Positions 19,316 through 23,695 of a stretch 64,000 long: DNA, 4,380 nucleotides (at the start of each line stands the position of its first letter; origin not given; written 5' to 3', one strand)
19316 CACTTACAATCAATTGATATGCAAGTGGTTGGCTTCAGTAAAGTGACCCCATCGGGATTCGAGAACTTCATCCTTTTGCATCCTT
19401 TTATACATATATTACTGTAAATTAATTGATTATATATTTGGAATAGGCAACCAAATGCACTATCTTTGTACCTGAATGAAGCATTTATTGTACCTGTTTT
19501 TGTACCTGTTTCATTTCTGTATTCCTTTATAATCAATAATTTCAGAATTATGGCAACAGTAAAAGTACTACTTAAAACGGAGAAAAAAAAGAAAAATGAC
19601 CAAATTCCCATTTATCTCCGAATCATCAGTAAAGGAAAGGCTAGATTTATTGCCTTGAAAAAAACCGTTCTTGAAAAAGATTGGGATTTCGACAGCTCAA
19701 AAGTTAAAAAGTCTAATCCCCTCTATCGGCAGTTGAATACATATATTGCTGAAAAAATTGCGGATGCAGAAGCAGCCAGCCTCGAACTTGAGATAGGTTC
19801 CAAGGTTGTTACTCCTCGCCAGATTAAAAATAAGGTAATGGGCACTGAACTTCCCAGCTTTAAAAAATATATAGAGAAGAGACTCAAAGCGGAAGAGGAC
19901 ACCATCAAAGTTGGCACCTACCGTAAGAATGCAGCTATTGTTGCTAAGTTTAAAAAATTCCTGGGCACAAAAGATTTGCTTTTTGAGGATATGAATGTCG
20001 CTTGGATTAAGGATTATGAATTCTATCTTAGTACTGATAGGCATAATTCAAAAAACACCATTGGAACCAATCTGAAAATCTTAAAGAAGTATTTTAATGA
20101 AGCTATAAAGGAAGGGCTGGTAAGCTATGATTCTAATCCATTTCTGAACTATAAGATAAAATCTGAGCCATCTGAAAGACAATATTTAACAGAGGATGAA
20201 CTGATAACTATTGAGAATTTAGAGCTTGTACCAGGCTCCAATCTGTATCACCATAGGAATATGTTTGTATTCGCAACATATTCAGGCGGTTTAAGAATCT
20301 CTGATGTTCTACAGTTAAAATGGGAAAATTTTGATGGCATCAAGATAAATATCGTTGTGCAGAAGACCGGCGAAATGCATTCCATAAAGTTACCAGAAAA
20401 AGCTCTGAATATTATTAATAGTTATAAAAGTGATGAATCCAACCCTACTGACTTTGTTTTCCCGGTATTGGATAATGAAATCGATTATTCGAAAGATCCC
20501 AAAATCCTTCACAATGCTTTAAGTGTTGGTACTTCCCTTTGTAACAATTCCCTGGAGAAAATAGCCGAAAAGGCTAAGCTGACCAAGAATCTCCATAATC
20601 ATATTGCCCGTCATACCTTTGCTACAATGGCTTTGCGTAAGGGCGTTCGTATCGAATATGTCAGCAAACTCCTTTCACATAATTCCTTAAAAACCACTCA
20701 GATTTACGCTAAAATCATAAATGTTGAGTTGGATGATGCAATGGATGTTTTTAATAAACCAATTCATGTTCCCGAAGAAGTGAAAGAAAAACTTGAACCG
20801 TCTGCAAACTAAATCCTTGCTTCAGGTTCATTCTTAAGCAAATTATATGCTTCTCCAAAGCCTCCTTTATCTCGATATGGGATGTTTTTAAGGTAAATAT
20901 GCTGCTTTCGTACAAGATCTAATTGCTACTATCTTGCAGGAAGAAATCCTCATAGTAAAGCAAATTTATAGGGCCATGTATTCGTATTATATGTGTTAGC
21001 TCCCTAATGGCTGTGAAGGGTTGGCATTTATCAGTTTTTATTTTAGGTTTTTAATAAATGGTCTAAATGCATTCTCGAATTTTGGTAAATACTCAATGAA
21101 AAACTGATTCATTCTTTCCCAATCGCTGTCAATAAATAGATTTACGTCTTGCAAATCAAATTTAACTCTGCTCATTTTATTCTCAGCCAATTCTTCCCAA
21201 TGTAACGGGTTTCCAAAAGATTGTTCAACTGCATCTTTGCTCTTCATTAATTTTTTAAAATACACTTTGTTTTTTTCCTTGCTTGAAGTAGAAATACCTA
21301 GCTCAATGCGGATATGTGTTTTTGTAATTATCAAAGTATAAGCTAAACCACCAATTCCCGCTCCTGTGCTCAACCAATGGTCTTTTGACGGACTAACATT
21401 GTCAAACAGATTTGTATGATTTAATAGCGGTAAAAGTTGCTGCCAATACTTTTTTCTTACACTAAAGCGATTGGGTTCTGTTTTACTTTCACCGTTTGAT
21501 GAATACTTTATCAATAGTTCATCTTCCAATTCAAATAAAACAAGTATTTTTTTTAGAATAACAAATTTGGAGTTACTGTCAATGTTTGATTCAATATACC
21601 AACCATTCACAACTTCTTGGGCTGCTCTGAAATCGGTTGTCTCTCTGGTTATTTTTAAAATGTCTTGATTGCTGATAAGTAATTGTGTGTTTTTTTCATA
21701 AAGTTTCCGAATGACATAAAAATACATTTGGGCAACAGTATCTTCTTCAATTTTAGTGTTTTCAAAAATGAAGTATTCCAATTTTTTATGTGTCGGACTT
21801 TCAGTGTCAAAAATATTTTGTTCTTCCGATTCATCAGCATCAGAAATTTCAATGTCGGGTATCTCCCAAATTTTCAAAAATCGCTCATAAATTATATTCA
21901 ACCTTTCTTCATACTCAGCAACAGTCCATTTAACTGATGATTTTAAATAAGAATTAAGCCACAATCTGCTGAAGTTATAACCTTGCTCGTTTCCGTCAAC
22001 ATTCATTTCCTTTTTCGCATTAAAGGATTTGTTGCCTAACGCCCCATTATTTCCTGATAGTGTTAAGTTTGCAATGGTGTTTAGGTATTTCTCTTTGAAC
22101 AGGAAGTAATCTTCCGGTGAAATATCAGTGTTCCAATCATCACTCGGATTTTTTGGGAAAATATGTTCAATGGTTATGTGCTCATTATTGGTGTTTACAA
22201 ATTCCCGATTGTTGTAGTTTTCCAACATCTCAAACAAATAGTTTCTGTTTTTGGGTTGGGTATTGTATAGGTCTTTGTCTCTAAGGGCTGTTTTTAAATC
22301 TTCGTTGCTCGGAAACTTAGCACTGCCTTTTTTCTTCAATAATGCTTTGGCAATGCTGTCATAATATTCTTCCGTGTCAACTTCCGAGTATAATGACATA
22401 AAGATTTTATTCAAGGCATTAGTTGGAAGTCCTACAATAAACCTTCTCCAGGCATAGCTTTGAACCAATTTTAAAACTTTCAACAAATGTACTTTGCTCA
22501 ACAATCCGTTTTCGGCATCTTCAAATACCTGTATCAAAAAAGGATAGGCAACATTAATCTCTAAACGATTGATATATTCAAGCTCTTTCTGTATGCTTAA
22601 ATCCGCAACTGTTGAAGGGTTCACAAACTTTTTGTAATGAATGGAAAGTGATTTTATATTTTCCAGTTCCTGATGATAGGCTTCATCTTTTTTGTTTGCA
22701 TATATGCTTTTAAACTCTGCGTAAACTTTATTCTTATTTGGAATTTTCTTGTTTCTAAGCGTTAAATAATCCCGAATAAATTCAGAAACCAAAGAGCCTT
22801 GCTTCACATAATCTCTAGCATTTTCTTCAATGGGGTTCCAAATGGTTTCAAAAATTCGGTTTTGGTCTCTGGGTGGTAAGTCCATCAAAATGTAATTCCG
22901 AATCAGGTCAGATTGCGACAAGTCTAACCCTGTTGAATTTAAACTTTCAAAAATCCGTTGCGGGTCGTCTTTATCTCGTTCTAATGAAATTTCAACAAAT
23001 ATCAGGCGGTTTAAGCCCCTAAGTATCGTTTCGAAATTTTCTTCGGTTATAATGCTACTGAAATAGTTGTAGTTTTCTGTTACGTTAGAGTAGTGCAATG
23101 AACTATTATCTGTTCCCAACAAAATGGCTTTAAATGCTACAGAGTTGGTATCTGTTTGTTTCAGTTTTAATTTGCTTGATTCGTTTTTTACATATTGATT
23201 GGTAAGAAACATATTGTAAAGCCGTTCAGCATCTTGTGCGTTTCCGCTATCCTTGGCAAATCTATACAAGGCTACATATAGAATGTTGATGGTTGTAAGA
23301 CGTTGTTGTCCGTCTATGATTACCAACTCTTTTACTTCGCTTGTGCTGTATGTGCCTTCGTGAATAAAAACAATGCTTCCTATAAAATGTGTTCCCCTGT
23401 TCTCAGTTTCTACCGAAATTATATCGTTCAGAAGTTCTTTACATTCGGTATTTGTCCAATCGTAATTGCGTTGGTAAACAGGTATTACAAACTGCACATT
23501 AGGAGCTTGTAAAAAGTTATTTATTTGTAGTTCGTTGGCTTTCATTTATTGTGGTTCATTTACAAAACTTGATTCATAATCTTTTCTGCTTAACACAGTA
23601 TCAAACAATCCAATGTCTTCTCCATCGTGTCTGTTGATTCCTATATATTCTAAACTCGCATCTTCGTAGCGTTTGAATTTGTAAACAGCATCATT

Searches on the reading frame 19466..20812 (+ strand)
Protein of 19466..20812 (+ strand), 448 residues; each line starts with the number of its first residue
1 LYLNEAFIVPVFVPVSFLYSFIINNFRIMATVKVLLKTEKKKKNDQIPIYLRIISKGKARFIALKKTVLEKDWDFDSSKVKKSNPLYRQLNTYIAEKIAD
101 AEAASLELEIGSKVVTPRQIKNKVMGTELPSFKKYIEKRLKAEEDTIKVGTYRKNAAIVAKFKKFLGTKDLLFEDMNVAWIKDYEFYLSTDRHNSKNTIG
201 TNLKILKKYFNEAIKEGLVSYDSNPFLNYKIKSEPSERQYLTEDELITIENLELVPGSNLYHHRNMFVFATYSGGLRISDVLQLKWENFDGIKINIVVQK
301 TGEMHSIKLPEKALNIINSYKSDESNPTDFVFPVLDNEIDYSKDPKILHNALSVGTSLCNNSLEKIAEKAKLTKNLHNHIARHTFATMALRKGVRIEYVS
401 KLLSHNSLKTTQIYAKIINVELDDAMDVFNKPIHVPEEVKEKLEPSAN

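Call 11: search_protein_families(library=pfam, proteins=[window:19466-20812:+], max_evalue=0.01)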
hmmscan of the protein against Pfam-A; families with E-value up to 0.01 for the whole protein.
window:19466-20812:+ (448 aa): 3 families
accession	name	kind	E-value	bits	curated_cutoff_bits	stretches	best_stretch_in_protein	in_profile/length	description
PF13102.12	Phage_int_SAM_5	-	1.4e-20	73.9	22.3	1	131-231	1-98/98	Phage integrase SAM-like domain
PF00589.27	Phage_integrase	-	4.2e-20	72.6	27.1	1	255-416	17-167/172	Phage integrase family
PF17293.8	Arm-DNA-bind_5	-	3.9e-14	53.4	22.6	1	34-121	1-87/87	Arm DNA-binding domain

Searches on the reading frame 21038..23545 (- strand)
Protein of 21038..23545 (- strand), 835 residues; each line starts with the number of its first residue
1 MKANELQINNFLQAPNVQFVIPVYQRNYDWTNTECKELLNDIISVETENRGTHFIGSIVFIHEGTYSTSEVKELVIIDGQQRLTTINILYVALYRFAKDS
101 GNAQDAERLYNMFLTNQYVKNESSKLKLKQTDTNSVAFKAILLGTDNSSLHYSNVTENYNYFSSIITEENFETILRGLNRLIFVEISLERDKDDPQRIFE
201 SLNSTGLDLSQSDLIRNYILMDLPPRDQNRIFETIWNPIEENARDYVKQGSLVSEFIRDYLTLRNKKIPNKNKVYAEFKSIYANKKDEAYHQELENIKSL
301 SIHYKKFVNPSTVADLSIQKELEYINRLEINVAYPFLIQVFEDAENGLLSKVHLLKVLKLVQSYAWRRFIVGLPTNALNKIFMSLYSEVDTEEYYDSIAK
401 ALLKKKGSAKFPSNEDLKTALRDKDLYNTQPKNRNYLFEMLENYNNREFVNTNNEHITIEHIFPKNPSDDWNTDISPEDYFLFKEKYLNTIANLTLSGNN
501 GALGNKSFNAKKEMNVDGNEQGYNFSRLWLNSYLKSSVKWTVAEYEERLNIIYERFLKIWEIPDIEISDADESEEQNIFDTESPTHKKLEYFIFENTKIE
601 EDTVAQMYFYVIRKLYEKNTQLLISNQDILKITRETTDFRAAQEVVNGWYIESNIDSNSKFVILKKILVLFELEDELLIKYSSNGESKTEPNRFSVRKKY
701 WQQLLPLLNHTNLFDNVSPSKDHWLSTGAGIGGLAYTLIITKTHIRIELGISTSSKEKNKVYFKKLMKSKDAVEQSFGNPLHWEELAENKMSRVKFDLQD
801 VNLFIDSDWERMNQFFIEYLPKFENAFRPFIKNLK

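Call 11: search_protein_families(library=pfam, proteins=[window:21038-23545:-], max_evalue=0.01)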
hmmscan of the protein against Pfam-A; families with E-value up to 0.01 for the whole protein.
window:21038-23545:- (835 aa): 3 families
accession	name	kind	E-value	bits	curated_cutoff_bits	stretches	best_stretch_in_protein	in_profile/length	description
PF03235.19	GmrSD_N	-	5.5e-35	121.7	33.2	1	8-219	1-198/199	GmrSD restriction endonuclease, N-terminal domain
PF14088.11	DUF4268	-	6.9e-32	110.8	27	1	696-830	1-139/140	Domain of unknown function (DUF4268)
PF07510.16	GmrSD_C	-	6.5e-18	65.4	23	1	411-550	1-133/138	GmrSD restriction endonucleases, C-terminal domain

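Call 72: search_protein_families(library=padloc, proteins=[window:21038-23545:-], max_evalue=0.001)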
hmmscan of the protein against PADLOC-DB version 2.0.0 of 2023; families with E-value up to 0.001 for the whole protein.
window:21038-23545:- (835 aa): 27 families (the best 25 are shown)
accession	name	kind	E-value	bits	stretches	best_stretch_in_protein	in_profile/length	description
PDLC02693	Orf5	-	3.3e-127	423.8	1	16-560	6-542/543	Orf5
PDLC02702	Orf5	-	1.9e-94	315.5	1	18-561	2-542/543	Orf5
PDLC04155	HEC-06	-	2.3e-55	186.1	1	4-562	8-560/562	-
PDLC04157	HEC-06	-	1.3e-54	183.7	1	17-561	21-556/558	-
PDLC04154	HEC-06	-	1.5e-54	183.6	1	14-562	19-566/569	-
PDLC02687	Orf5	-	5.9e-44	148.7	1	14-514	13-520/543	Orf5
PDLC02700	Orf5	-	2.4e-40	136.8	1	13-560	8-555/555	Orf5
PDLC04913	PDC-S11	-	1.1e-35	121.5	1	686-834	218-367/375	-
PDLC02695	Orf5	-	1.1e-32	111.2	1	2-559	4-600/601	Orf5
PDLC04914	PDC-S11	-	7.3e-31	105.5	1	687-835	160-312/314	-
PDLC02691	Orf5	-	1.8e-26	90.8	2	6-174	8-161/579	Orf5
PDLC02686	Orf5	-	1.1e-25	88.2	1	1-560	3-566/566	Orf5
PDLC02692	Orf5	-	4.7e-25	86.3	1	18-560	7-556/558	Orf5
PDLC02701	Orf5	-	5e-25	86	2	16-299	18-326/596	Orf5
PDLC02690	Orf5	-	4.5e-24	83.2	1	16-521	7-494/531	Orf5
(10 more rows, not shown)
